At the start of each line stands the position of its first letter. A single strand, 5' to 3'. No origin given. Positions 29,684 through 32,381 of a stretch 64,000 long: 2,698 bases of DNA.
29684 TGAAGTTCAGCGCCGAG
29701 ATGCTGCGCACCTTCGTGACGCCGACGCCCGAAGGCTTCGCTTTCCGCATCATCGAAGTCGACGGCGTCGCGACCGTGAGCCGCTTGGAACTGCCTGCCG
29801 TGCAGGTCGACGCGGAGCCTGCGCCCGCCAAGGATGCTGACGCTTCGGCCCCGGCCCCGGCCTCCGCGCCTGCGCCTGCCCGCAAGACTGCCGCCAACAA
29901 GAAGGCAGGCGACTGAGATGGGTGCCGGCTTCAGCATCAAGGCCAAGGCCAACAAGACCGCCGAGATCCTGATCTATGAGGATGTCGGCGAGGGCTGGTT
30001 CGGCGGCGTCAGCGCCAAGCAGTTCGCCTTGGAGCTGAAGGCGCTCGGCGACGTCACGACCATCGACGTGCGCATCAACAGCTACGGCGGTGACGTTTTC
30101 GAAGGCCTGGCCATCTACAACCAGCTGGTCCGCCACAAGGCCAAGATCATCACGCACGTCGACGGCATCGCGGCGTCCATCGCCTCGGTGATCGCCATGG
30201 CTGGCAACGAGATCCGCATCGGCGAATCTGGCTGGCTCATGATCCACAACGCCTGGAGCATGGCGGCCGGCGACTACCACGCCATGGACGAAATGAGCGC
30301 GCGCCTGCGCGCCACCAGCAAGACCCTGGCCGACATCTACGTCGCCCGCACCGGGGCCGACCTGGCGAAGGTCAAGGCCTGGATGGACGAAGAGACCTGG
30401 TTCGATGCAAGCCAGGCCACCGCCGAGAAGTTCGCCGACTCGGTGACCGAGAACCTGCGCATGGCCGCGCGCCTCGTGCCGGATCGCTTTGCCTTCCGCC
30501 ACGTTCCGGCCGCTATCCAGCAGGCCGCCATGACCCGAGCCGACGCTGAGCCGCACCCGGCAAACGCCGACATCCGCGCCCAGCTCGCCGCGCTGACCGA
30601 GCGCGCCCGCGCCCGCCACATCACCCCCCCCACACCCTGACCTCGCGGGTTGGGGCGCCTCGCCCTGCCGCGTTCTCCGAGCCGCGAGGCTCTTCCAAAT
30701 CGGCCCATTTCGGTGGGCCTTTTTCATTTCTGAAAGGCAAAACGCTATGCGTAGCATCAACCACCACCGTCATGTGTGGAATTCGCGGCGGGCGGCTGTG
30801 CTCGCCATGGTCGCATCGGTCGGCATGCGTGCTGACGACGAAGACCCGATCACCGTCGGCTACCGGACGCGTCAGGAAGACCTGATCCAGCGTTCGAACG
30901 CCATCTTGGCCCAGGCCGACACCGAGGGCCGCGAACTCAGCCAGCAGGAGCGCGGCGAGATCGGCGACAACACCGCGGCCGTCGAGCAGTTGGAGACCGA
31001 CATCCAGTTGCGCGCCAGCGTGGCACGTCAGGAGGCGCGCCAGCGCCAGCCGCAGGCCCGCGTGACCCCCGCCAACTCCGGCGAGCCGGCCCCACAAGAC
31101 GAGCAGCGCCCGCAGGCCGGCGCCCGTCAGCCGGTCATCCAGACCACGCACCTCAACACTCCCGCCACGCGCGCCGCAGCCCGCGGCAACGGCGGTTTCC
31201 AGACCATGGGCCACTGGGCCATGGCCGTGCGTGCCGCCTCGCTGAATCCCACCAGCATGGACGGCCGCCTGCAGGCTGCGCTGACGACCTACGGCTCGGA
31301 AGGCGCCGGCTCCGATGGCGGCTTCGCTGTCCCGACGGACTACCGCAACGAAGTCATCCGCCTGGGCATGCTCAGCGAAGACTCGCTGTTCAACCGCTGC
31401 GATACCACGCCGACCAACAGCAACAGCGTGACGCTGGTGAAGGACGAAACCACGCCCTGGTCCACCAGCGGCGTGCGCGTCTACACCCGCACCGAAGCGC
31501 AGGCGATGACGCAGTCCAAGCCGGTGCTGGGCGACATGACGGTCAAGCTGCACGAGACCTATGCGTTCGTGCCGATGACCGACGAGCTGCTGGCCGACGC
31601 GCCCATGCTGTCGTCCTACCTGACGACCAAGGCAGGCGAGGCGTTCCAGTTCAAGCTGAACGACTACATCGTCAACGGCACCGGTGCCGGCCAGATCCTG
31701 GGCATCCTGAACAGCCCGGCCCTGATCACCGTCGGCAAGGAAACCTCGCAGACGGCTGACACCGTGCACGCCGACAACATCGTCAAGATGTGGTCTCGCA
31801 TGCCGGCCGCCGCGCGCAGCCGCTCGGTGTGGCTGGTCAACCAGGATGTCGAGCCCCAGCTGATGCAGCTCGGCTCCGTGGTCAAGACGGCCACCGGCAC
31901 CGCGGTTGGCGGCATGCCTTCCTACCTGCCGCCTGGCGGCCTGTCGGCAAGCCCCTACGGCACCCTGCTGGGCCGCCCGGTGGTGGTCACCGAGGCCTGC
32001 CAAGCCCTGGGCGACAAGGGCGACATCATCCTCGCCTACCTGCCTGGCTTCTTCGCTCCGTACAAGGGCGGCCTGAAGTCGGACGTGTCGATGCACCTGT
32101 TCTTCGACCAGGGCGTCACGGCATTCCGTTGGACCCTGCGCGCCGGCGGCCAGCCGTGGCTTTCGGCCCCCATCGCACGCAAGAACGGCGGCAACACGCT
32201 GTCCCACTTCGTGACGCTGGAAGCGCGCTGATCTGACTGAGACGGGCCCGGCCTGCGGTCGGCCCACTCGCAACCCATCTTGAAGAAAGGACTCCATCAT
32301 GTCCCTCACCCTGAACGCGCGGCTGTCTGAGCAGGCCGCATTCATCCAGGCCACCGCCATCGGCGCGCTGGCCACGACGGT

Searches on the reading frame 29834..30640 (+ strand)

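Call 3: search_protein_families(library=pfam, proteins=[window:29834-30640:+], max_evalue=0.01)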
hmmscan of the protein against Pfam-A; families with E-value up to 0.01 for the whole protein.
window:29834-30640:+ (268 aa): 2 families
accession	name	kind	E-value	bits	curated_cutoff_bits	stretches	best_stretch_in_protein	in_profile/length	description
PF00574.28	CLP_protease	-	4.2e-27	95.6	20.2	1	34-207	8-181/182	Clp protease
PF01972.22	SDH_protease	-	0.0086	15.6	31.3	0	74-132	91-149/286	ClpP-like SDH-type serine proteinase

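Call 4: search_protein_families(library=phrogs, proteins=[window:29834-30640:+], max_evalue=0.001)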
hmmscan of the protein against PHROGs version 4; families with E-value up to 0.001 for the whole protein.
window:29834-30640:+ (268 aa): 12 families
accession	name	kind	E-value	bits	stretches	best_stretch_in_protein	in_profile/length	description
phrog_94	-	head and packaging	5.8e-74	251.7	1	25-255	63-303/622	head maturation protease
phrog_133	-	head and packaging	5.9e-68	231.1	1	32-247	9-222/668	head maturation protease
phrog_2976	-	head and packaging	2.2e-65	222.9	1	30-256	6-234/394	head maturation protease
phrog_1684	-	head and packaging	5.2e-59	201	1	34-239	33-240/284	head maturation protease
phrog_3348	-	unknown function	1.6e-56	193.2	1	32-249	24-244/386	-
phrog_53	-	head and packaging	8e-28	98.9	1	34-243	68-331/583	head maturation protease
phrog_13984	-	unknown function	9.7e-27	94.6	1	31-134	20-120/123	-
phrog_1827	-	other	2.8e-13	50.7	1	72-169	50-144/202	ATP-dependent protease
phrog_33547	-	unknown function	4.1e-13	50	1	75-200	30-154/357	-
phrog_23753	-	head and packaging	1.2e-09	39.3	1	77-205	44-172/298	head maturation protease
phrog_5410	-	other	1.6e-07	31.9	1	76-180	57-163/323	ATP-dependent protease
phrog_20705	-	head and packaging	2.2e-07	30.6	1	79-206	215-347/690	virion structural protein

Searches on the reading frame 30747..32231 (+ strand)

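Call 3: search_protein_families(library=pfam, proteins=[window:30747-32231:+], max_evalue=0.01)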
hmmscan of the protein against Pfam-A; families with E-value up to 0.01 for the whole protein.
window:30747-32231:+ (494 aa): 1 family
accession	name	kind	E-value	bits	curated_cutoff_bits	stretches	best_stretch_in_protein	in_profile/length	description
PF05065.19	Phage_capsid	-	4.9e-42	144.7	24.2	1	191-476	1-275/280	Phage capsid family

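Call 4: search_protein_families(library=phrogs, proteins=[window:30747-32231:+], max_evalue=0.001)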
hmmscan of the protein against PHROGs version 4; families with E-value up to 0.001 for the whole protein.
window:30747-32231:+ (494 aa): 2 families
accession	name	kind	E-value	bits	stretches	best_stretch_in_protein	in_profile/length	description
phrog_10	-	head and packaging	3.7e-43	149.5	1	48-476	277-630/752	major head protein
phrog_617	-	head and packaging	1.8e-13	51.2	1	46-448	213-584/626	major head protein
